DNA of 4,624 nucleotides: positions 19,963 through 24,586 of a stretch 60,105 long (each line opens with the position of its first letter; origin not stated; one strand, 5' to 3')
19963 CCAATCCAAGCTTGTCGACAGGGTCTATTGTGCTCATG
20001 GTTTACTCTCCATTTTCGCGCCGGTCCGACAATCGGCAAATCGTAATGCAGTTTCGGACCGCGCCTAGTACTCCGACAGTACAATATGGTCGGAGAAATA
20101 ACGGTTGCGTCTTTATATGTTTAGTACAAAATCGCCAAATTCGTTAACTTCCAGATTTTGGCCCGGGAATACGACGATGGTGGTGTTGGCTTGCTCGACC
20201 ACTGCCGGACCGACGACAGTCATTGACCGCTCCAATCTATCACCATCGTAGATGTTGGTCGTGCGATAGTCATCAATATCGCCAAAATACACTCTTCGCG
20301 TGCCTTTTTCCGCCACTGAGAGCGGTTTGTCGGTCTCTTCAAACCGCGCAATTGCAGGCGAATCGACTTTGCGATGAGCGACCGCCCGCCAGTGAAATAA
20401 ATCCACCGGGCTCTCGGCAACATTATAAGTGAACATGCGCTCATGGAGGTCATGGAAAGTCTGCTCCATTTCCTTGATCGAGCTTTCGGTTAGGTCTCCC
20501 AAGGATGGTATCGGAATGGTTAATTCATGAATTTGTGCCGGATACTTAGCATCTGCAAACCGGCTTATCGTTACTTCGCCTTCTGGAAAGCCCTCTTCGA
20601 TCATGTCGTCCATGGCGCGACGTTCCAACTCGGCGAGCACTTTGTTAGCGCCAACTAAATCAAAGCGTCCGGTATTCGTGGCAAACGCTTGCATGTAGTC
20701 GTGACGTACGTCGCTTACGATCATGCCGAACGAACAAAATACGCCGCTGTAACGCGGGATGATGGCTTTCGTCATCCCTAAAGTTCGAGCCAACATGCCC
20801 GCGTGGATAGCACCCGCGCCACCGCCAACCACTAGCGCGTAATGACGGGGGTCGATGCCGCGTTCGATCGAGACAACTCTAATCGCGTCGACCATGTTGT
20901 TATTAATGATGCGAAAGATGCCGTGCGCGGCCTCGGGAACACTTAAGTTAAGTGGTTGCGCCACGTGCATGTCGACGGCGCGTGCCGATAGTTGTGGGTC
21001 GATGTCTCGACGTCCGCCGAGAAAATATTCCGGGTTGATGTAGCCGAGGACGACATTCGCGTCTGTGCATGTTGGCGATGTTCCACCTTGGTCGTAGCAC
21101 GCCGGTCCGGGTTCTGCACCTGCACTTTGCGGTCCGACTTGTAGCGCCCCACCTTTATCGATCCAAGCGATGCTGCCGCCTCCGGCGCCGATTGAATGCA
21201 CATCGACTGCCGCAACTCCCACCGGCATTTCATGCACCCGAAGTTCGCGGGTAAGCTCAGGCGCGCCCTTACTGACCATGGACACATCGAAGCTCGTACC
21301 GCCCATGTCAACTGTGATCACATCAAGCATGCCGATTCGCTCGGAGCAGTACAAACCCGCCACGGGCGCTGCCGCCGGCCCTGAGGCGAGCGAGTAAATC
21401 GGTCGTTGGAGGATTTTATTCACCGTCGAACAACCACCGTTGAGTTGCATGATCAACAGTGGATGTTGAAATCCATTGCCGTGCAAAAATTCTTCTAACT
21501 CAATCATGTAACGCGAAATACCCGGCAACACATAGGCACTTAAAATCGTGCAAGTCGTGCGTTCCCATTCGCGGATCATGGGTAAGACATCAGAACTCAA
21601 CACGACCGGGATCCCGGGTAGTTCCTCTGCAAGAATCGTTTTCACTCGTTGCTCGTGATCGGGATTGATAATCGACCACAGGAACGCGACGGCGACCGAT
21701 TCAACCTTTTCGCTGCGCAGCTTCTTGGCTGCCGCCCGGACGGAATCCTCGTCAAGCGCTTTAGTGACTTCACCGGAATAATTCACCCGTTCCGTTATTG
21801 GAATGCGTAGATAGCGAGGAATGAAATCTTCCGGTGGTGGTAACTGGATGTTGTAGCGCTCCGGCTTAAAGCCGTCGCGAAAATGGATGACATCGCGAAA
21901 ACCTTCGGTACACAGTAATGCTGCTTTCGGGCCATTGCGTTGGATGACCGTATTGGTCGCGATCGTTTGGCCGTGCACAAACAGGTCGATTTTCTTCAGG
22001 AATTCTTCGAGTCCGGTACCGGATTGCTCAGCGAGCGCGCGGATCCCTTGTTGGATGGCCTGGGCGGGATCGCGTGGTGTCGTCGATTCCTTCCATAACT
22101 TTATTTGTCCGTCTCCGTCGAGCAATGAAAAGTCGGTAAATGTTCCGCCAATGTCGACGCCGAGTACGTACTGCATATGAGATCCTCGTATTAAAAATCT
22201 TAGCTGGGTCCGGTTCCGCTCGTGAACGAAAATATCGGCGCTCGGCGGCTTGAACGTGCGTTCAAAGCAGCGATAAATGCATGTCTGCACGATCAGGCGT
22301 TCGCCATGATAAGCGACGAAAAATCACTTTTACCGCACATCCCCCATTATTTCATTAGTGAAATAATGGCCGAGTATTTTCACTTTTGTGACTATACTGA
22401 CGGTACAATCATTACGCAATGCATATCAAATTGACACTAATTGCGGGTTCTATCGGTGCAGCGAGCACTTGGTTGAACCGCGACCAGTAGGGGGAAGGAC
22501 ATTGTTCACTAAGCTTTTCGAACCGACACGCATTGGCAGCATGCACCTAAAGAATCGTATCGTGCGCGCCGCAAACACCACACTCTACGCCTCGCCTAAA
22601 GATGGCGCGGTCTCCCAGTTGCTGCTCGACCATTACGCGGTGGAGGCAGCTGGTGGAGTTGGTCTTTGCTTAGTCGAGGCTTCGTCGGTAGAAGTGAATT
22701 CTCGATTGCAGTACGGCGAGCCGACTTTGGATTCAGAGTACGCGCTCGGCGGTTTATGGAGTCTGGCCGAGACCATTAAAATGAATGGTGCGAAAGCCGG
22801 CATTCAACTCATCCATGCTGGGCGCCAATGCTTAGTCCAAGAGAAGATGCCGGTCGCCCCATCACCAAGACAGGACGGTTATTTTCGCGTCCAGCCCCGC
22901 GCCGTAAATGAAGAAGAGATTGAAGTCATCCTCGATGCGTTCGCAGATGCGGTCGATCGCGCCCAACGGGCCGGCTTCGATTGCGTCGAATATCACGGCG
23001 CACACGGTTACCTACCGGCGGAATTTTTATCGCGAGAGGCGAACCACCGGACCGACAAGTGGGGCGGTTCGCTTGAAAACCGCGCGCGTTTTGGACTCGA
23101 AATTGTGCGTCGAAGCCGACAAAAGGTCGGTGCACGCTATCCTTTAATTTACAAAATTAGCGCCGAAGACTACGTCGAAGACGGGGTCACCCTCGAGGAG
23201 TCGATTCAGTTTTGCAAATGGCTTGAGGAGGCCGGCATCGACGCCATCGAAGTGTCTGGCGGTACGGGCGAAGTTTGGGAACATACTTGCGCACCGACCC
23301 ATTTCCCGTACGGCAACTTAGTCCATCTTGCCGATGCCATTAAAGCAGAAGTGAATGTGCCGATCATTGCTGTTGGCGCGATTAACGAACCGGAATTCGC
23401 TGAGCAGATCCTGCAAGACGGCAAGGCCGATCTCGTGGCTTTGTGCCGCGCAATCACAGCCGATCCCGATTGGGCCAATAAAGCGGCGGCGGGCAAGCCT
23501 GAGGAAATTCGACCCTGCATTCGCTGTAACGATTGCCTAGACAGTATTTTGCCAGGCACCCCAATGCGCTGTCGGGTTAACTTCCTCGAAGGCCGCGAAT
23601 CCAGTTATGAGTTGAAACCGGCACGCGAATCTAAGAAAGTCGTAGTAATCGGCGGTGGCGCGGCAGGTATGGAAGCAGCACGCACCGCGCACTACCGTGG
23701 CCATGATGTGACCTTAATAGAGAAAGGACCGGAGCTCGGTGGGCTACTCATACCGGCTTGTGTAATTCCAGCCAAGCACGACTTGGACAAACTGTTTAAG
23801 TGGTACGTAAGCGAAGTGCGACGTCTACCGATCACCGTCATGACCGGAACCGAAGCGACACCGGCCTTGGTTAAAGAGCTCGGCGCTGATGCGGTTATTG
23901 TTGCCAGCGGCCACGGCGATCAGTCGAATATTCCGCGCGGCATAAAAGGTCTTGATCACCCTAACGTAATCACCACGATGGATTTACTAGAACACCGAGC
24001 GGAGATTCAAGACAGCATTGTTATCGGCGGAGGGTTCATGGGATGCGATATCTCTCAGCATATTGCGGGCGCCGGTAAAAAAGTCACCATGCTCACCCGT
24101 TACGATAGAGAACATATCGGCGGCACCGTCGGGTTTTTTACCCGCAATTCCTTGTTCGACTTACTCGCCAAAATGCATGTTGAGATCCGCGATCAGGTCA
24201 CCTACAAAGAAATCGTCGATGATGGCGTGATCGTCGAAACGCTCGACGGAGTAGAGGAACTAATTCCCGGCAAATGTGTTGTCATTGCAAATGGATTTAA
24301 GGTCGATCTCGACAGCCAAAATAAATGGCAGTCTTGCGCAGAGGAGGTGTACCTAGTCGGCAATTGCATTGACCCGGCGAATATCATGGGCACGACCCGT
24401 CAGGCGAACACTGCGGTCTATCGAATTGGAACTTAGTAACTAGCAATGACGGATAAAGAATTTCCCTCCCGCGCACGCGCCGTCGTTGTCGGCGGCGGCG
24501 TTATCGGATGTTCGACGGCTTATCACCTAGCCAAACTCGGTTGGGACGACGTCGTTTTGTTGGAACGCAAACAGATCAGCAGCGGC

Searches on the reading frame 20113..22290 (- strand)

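Call 38: search_protein_families(library=pfam, proteins=[window:20113-22290:-], max_evalue=0.0001)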
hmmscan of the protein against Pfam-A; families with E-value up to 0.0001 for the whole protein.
window:20113-22290:- (725 aa): 3 families
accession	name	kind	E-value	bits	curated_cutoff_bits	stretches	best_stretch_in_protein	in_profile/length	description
PF01968.24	Hydantoinase_A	-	2.1e-88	296.8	22.9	1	244-531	1-290/291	Hydantoinase/oxoprolinase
PF05378.19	Hydant_A_N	-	3.9e-49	167.2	25.2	1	43-223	2-175/176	Hydantoinase/oxoprolinase N-terminal region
PF19278.4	Hydant_A_C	-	3e-18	66.3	21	1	549-718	15-185/193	Hydantoinase/oxoprolinase C-terminal domain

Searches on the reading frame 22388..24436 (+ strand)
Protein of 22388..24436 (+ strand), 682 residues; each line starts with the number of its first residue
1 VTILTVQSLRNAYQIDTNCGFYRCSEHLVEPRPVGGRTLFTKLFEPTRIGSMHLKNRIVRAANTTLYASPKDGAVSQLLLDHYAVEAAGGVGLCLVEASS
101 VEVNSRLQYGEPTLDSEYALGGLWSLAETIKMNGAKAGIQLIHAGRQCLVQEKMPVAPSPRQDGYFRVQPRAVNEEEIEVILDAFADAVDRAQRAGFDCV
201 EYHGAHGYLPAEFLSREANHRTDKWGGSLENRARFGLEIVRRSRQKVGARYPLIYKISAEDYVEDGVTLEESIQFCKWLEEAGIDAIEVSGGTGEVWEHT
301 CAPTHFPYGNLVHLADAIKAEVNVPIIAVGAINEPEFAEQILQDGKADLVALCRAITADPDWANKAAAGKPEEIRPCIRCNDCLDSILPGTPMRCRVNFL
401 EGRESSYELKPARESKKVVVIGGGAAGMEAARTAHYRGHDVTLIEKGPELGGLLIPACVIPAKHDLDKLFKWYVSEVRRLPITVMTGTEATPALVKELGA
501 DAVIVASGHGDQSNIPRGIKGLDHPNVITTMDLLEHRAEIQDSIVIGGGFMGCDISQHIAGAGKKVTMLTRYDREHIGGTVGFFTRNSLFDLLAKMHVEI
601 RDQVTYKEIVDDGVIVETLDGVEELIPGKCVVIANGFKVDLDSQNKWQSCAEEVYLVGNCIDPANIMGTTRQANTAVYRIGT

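Call 38: search_protein_families(library=pfam, proteins=[window:22388-24436:+], max_evalue=0.0001)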
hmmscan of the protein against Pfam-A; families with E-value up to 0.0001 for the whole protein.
window:22388-24436:+ (682 aa): 11 families
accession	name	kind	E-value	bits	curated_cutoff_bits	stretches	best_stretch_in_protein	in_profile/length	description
PF00724.26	Oxidored_FMN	-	2.2e-76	257.8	27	1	42-372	1-341/342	NADH:flavin oxidoreductase / NADH oxidase family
PF07992.20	Pyr_redox_2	-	9.2e-24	84.8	26.1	1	416-643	1-243/291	Pyridine nucleotide-disulphide oxidoreductase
PF13738.12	Pyr_redox_3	-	5.1e-16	59.2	30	1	497-646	122-276/305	Pyridine nucleotide-disulphide oxidoreductase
PF00070.33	Pyr_redox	-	3.4e-13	50.4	22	1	417-451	1-35/82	Pyridine nucleotide-disulphide oxidoreductase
PF01266.30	DAO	-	1.7e-11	44.7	27.9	1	417-451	1-35/353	FAD dependent oxidoreductase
PF12831.13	FAD_oxidored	-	1.3e-10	41.6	27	1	418-464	2-48/416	FAD dependent oxidoreductase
PF13450.12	NAD_binding_8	-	4e-10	40.3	21.9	1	420-453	1-34/68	NAD(P)-binding Rossmann-like domain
PF00890.30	FAD_binding_2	-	8.5e-09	35.5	20.4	1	418-452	2-36/414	FAD binding domain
PF03486.20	HI0933_like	-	4.9e-08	33.1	50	1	417-451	2-36/244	HI0933-like protein Rossmann domain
PF01134.28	GIDA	-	5e-08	32.9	22.1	1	417-447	1-29/391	Glucose inhibited division protein A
PF01262.27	AlaDh_PNT_C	-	1.2e-05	25.3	23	0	416-448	29-61/214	Alanine dehydrogenase/PNT, C-terminal domain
